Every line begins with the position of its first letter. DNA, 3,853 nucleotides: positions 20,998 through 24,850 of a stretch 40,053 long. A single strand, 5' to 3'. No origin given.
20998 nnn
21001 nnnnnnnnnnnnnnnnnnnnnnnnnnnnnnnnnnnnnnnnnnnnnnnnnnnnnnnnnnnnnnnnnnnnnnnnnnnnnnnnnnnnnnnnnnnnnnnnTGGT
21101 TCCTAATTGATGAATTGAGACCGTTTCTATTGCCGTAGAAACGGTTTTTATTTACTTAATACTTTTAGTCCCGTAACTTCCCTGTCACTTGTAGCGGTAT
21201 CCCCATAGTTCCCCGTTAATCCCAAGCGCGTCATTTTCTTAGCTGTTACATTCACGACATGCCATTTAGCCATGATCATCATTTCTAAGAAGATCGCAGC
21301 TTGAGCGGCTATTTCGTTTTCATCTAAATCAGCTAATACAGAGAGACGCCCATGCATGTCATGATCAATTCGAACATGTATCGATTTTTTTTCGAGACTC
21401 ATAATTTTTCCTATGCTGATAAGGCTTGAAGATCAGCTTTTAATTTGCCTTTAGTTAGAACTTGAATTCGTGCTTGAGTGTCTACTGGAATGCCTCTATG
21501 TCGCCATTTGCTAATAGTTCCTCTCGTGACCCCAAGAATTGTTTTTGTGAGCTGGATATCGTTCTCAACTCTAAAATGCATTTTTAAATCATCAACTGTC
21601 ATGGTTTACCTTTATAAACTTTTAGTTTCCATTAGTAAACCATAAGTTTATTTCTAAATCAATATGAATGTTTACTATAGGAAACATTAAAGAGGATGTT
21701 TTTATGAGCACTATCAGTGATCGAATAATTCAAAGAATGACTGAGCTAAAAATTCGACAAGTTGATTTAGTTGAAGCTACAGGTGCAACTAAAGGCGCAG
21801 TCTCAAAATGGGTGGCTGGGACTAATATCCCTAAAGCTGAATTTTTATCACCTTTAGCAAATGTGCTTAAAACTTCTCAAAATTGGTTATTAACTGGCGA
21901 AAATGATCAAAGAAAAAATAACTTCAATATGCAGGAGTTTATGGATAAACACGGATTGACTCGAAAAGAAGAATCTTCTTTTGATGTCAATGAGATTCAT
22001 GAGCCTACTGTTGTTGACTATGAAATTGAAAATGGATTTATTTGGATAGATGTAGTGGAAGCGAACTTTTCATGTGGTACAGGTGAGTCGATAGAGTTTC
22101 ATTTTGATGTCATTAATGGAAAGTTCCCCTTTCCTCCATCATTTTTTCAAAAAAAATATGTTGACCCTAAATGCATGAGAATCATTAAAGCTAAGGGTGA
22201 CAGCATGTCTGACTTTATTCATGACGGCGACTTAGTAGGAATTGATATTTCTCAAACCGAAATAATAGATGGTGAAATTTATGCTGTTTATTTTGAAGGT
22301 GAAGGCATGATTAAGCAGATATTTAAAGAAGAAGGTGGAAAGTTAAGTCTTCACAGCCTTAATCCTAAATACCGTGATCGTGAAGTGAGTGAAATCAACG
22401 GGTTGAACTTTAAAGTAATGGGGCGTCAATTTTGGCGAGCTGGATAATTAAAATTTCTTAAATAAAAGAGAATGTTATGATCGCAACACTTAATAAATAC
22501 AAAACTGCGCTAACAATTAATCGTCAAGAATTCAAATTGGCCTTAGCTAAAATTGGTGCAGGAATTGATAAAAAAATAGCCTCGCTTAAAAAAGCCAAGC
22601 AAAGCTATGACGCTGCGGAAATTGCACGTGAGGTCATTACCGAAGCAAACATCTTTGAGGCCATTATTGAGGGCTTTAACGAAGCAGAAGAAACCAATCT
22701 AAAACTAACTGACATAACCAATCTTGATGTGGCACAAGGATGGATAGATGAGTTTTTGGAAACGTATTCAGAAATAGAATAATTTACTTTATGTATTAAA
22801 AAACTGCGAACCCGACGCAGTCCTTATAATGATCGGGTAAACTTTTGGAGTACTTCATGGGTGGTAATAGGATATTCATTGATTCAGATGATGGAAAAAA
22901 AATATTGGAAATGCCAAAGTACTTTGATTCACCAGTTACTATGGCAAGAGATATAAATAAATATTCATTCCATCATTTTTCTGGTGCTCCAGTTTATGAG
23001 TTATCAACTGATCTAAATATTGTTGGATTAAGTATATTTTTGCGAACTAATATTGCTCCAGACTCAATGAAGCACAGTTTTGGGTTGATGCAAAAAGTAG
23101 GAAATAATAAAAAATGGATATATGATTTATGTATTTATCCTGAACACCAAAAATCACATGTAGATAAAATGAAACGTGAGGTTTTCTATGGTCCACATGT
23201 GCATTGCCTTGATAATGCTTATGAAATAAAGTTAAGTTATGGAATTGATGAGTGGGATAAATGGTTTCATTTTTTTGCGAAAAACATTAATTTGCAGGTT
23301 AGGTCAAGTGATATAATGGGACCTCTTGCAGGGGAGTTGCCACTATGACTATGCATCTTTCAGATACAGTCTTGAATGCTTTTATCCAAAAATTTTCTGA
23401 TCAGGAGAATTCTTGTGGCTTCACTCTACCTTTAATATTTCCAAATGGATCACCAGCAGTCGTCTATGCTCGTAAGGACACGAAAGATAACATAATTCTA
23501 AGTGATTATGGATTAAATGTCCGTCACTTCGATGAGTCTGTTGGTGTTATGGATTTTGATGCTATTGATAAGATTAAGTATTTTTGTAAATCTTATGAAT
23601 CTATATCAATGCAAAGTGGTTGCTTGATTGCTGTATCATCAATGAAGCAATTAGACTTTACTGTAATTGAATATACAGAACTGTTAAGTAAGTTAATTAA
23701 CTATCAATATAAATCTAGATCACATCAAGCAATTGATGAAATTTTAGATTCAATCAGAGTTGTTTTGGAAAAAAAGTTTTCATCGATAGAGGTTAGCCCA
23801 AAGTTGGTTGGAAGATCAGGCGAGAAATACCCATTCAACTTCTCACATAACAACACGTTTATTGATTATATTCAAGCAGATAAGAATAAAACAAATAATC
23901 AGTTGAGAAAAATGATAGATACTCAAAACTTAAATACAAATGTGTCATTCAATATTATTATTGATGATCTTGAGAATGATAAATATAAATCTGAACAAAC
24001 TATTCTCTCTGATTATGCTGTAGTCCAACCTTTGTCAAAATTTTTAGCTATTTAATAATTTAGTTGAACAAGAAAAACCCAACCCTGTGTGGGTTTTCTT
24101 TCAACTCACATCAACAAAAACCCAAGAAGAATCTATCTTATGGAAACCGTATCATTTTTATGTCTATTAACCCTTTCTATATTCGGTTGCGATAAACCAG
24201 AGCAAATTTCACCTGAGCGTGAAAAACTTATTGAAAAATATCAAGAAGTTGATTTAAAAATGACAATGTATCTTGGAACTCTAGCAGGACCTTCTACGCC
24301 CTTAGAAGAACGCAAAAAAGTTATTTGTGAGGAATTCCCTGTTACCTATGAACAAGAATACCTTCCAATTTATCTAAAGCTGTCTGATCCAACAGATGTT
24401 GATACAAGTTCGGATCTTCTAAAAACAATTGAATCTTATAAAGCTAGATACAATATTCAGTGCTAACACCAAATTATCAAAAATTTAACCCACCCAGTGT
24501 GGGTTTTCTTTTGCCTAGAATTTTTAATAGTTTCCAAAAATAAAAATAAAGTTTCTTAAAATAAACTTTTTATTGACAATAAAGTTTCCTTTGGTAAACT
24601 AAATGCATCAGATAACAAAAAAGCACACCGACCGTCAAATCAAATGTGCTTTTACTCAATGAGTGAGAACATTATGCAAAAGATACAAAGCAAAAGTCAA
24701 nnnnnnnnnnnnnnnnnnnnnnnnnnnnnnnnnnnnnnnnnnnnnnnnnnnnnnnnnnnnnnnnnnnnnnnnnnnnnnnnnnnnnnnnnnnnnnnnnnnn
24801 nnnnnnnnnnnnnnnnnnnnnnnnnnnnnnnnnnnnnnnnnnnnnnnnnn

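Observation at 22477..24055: ORFan cassette in the rexAB-equivalent slot between cI and the OL-type operators: candidate prophage-encoded defence/exclusion system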

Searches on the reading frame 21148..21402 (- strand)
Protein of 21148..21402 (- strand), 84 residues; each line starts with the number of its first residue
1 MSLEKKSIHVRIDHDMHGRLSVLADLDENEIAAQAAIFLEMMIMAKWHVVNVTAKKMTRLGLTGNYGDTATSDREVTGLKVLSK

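Call 3: search_protein_families(library=pfam, proteins=[window:21148-21402:-], max_evalue=0.1)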
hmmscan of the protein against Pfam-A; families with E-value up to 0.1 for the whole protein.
window:21148-21402:- (84 aa): 1 family
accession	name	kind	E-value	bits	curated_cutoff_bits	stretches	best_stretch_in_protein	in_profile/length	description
PF05534.18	HicB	-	0.039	14.3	21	1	5-25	17-37/51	HicB family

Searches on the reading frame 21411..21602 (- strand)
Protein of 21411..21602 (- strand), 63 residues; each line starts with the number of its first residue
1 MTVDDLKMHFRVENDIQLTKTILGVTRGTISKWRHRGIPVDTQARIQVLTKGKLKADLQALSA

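Call 3: search_protein_families(library=pfam, proteins=[window:21411-21602:-], max_evalue=0.1)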
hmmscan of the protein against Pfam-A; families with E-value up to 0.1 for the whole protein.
window:21411-21602:- (63 aa): 3 families
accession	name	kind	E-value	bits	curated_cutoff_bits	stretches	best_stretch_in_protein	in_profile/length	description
PF14549.12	P22_Cro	-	3.4e-09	36.8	30.2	1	22-57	18-52/60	DNA-binding transcriptional regulator Cro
PF15943.11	YdaS_toxin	-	0.0052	17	30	1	22-54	17-51/65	Bacterial toxin YdaS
PF13384.12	HTH_23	-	0.054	13.8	24.6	1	22-36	26-40/50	Homeodomain-like domain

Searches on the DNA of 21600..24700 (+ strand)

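Call 6: search_dna_similar(query=window:21600-24700:+, collection=phages, mode=near, max_rows=25)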
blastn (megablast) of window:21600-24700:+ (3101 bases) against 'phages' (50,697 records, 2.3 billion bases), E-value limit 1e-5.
Records with a match: 2; places in all: 2; records where one place covers at least 80% of the query: 0.
Best place of each record, by identity: 60-80% 2.
By first word of the organism name: Acinetobacter 2.
By host as written in the record: - 2.
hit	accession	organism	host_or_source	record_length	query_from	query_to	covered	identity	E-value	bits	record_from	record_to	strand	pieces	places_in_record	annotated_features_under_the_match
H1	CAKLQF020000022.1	Acinetobacter phage MD-2021a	not known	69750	440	732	9%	78.6%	5e-46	193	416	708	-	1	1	Cro/CI family transcriptional regulator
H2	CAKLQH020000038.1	Acinetobacter phage MD-2021a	not known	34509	440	732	9%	78.6%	5e-46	193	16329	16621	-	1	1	Cro/CI family transcriptional regulator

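Call 76: search_dna_similar(query=L103:4287-6274:+, collection=ecoli_genomes, mode=distant, max_rows=10)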
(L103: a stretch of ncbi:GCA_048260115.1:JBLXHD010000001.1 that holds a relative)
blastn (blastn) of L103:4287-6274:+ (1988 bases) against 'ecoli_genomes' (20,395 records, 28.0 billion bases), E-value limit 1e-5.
No match.

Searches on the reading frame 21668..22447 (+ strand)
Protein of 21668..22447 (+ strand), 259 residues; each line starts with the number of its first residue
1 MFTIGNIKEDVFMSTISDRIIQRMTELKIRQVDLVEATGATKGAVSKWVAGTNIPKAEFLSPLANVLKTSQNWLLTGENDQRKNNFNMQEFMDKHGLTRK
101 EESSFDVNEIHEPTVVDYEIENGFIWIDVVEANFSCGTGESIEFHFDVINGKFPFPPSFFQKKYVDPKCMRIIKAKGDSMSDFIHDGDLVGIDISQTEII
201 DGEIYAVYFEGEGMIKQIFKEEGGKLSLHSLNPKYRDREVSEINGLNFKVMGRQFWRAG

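Call 3: search_protein_families(library=pfam, proteins=[window:21668-22447:+], max_evalue=0.1)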
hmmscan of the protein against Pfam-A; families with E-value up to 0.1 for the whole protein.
window:21668-22447:+ (259 aa): 7 families
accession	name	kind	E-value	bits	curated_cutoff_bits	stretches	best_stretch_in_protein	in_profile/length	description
PF00717.28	Peptidase_S24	-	2e-22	79.5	23.3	1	139-253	9-114/116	Peptidase S24-like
PF01381.28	HTH_3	-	0.00011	22.6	23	1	22-70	3-51/55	Helix-turn-helix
PF12844.13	HTH_19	-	0.0078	16.5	30.2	1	26-79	10-63/64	Helix-turn-helix domain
PF23874.1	Phage_Hfq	-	0.013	16.1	24.2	1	8-67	8-66/98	Hfq-like protein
PF13560.12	HTH_31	-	0.014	16.1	27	1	28-71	14-58/64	Helix-turn-helix domain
PF13443.12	HTH_26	-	0.019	15.7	22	1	20-67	2-50/63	Cro/C1-type HTH DNA-binding domain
PF07022.19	Phage_CI_repr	-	0.029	15.2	22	1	27-80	10-63/65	Bacteriophage CI repressor helix-turn-helix domain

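Call 4: search_protein_families(library=padloc, proteins=[window:21668-22447:+], max_evalue=0.1)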
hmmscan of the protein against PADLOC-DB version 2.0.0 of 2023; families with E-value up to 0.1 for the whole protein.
window:21668-22447:+ (259 aa): 11 families
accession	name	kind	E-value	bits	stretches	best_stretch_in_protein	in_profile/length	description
PDLC03951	RmrA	-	1e-07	29.3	1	18-84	11-77/400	-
PDLC03954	RmrA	-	8.3e-05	19.7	1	32-106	27-99/380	-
PDLC04775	PDC-M69A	-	0.00011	20.7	1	13-94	5-84/113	-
PDLC03956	RmrA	-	0.00021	18.5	1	30-87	24-81/399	-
PDLC03952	RmrA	-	0.00032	17.6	1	16-107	23-113/395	-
PDLC03948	RmrA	-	0.00035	17.6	1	17-78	10-71/397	-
PDLC03947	RmrA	-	0.0072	13.2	1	27-86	23-82/383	-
PDLC04762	PDC-M64C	-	0.0099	13.9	1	10-54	21-66/97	-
PDLC03949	RmrA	-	0.021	11.7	1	28-81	15-68/363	-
PDLC04757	PDC-M64B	-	0.027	12.4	1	16-52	30-66/128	-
PDLC03944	RmrA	-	0.036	11.1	1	32-77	23-68/384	-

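Call 5: search_protein_families(library=phrogs, proteins=[window:21668-22447:+], max_evalue=0.01)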
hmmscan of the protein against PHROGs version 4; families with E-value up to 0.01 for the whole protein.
window:21668-22447:+ (259 aa): 13 families
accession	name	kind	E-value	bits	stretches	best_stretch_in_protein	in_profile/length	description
phrog_4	-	transcription regulation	7.4e-49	167.8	1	9-256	131-334/400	transcriptional repressor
phrog_6201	-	transcription regulation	1.5e-21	77.5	1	161-256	19-113/121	CI-like repressor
phrog_8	-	transcription regulation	3.3e-13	50.8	1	8-100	69-174/346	transcriptional regulator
phrog_2967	-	transcription regulation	2e-12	48.2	1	11-91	6-86/225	transcriptional regulator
phrog_2328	-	transcription regulation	2.4e-09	38.1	1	11-83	10-83/128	transcriptional repressor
phrog_811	-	DNA, RNA and nucleotide metabolism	2.7e-08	34.5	1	172-247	50-121/140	UmuD-like protein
phrog_3037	-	transcription regulation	6.9e-08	33.5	1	10-91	8-91/189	transcriptional repressor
phrog_3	-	transcription regulation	1.5e-07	32.5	1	7-98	80-174/430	transcriptional repressor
phrog_4836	-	transcription regulation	6e-07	30.2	1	25-86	85-146/194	CII-like regulator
phrog_2439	-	transcription regulation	1.8e-05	24.8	1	13-85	5-77/367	transcriptional regulator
phrog_8558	-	unknown function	0.0001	23.5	1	173-242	23-96/114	-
phrog_4739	-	unknown function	0.0033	18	1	45-92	97-144/167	-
phrog_34939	-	unknown function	0.0046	17.6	1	12-91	6-86/280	-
